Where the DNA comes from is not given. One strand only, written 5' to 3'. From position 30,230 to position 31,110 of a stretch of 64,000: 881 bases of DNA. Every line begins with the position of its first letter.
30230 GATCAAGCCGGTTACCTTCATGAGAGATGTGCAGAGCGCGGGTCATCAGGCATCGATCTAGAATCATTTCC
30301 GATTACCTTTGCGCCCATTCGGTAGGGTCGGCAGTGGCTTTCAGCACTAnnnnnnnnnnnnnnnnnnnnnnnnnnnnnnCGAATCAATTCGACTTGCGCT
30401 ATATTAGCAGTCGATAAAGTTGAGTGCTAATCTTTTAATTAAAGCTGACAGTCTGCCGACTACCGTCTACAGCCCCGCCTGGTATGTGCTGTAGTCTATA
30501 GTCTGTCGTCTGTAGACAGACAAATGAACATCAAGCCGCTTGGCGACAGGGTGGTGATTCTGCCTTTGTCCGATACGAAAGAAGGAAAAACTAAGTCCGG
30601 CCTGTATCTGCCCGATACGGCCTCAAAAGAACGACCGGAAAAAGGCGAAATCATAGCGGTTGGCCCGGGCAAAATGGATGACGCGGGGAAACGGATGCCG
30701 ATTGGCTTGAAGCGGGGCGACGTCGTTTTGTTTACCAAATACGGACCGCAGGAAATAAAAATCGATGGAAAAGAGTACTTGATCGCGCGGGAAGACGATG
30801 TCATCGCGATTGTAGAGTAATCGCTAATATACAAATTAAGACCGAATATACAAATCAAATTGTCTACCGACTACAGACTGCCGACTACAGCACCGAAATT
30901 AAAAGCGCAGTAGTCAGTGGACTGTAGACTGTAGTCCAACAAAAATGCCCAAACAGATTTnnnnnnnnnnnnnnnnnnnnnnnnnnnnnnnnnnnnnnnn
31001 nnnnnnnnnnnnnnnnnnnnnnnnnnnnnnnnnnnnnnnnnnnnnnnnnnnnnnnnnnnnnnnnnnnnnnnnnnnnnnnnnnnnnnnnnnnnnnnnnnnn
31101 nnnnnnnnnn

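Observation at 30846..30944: Conserved, highly self-complementary leader element immediately 5' of the groEL, recA, dnaK and groES start codons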

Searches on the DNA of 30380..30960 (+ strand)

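Call 53: build_rna_model(alignment_id=A2, structure=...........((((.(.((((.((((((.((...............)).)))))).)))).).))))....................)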
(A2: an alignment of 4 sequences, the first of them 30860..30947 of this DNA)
Model R1 built from alignment A2 (4 sequences, 88 columns); structure: as given.
model positions 82; base pairs 17; branch points 0; effective number of sequences 2; information 0.692 bits per position. Calibrated on 0.2 Mb of random sequence (short: E-values are rough).
structure used (alignment columns):
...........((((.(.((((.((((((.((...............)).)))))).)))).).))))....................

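Call 54: search_with_rna_model(model_id=R1, source=window, filters=off, max_evalue=10)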
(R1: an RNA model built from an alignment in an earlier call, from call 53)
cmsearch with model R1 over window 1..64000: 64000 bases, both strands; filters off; matches with E-value up to 10: 16.
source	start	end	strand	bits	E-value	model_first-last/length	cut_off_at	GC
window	30865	30947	+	99.7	2.5e-23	1-82/82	no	0.46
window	43765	43847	+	97.5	9.7e-23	1-82/82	no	0.46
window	30447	30526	+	80.1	3e-18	1-82/82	no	0.52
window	55566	55640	+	79.4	4.6e-18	1-82/82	no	0.48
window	30851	30933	-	47.9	6.3e-10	1-82/82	no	0.45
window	30432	30514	-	41.1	3.6e-08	1-82/82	no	0.48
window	43750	43833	-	40.5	5.3e-08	1-82/82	no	0.42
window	55559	55626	-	35.4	1.1e-06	1-82/82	no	0.47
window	3677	3703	-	11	2.3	1-82/82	no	0.22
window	58217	58259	+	10.5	3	1-82/82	no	0.42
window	50355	50427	-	10.4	3.3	1-82/82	no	0.38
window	12952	12994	+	9.9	4.2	1-82/82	no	0.53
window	14360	14410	-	9.8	4.4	1-82/82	no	0.51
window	6586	6611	-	9.7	4.8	1-82/82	no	0.31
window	21713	21759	+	8.7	8.5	1-82/82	no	0.19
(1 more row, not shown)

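Call 55: search_with_rna_model(model_id=R1, sources=[L001, L027, L029, L043, L061, L070, L074, L082, L100, L101, L102, L107, L108, L114, L115, L117, L121, L122, L123, L124, L125, L126, L127, L134, L135, L136, L003, L005, L025, L028, L051, L060], max_evalue=1)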
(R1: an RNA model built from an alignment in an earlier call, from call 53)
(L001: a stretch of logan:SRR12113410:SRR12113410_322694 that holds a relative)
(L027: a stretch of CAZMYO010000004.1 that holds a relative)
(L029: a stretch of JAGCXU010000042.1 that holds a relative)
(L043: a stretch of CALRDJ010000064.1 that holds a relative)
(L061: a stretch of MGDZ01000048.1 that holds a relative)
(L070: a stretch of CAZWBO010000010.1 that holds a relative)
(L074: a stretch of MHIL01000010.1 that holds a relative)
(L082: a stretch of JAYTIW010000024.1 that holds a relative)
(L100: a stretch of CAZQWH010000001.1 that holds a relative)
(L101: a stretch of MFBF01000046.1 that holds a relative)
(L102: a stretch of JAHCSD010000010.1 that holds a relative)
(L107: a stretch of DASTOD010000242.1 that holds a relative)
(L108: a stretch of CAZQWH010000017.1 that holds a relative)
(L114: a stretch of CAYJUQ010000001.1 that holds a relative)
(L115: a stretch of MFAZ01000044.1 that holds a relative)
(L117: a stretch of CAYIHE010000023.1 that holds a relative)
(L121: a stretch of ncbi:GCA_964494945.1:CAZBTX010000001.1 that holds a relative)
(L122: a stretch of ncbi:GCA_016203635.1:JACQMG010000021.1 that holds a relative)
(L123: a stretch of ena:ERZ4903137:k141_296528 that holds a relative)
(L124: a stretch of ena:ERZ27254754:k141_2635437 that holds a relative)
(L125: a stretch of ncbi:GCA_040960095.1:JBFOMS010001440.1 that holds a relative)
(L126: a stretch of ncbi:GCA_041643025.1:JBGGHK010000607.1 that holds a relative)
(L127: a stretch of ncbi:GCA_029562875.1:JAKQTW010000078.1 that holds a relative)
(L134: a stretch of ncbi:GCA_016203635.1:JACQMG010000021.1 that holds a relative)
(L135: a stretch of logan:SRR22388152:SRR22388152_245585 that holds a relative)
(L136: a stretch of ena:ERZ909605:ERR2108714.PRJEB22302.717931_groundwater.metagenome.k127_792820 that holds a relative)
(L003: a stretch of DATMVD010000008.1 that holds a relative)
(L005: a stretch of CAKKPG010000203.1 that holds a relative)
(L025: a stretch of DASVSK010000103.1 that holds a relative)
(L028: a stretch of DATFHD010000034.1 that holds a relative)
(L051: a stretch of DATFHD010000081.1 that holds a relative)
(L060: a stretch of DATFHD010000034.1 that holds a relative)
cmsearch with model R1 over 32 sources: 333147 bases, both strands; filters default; matches with E-value up to 1: 29.
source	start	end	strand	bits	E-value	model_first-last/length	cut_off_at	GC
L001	2921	3003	+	97.4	5.1e-22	1-82/82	no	0.46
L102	5972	6049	+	56.9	1.6e-11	1-82/82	no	0.45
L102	5961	6037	-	55.8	3e-11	1-82/82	no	0.47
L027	6200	6282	-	50.5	7.2e-10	1-82/82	no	0.51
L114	3635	3735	+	48.8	2e-09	1-82/82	no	0.4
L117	3423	3496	-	44.6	2.4e-08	1-82/82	no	0.45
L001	2906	2989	-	40.5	2.8e-07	1-82/82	no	0.42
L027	6210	6291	+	38.8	7.5e-07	1-82/82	no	0.49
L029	2823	2900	-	38.5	9e-07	1-82/82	no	0.45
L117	3433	3510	+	38.2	1e-06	1-82/82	no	0.47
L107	1547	1624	-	38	1.2e-06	1-82/82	no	0.55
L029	3071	3139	-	37.5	1.7e-06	1-82/82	no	0.43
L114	3621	3723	-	36.7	2.6e-06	1-82/82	no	0.39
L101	7851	7932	+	33.2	2.1e-05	1-82/82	no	0.44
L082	4505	4576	+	30.1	0.00013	1-82/82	no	0.4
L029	2837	2902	+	29.2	0.00023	1-82/82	no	0.5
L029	3083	3152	+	28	0.00047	1-82/82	no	0.46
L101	7842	7918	-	28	0.00048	1-82/82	no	0.43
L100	1281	1338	-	26.6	0.001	1-82/82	no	0.41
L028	3697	3784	+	25.3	0.0023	1-82/82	no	0.56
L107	1561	1634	+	25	0.0029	1-82/82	no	0.54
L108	1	51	+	24.4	0.0039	1-82/82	no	0.43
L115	4516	4575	-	21.8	0.019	1-82/82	no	0.43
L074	5453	5519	+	20.8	0.033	1-82/82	no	0.48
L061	2872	2916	-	19.9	0.058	1-82/82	no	0.49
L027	1458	1542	-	19.9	0.059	1-82/82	no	0.48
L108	1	25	-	18.4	0.14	1-25/82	3'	0.4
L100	1286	1344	+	16.6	0.42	1-82/82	no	0.41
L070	829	869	+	16.3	0.49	1-82/82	no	0.44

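Call 63: search_rna_families(source=window, start=30380, end=30960, threshold=evalue, max_evalue=10)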
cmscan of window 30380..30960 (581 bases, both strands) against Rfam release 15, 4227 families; matches with E-value up to 10: 1.
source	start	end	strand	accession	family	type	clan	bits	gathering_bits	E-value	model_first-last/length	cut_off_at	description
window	30550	30594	-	RF03504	mir-9461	Gene; miRNA;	-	15.8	84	2.4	1-80/80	no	mir-9461 microRNA precursor family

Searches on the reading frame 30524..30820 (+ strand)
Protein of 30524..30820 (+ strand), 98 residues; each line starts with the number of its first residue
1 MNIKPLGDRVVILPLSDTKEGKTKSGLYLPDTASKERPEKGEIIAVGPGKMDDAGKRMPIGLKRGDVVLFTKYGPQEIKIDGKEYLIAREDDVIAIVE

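Call 47: search_protein_families(library=pfam, proteins=[window:30524-30820:+], max_evalue=0.001)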
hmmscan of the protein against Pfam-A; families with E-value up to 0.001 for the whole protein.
window:30524-30820:+ (98 aa): 1 family
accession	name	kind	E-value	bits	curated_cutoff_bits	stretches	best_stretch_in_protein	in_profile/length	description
PF00166.26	Cpn10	-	3.7e-29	101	21.1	1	2-97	1-93/93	Chaperonin 10 Kd subunit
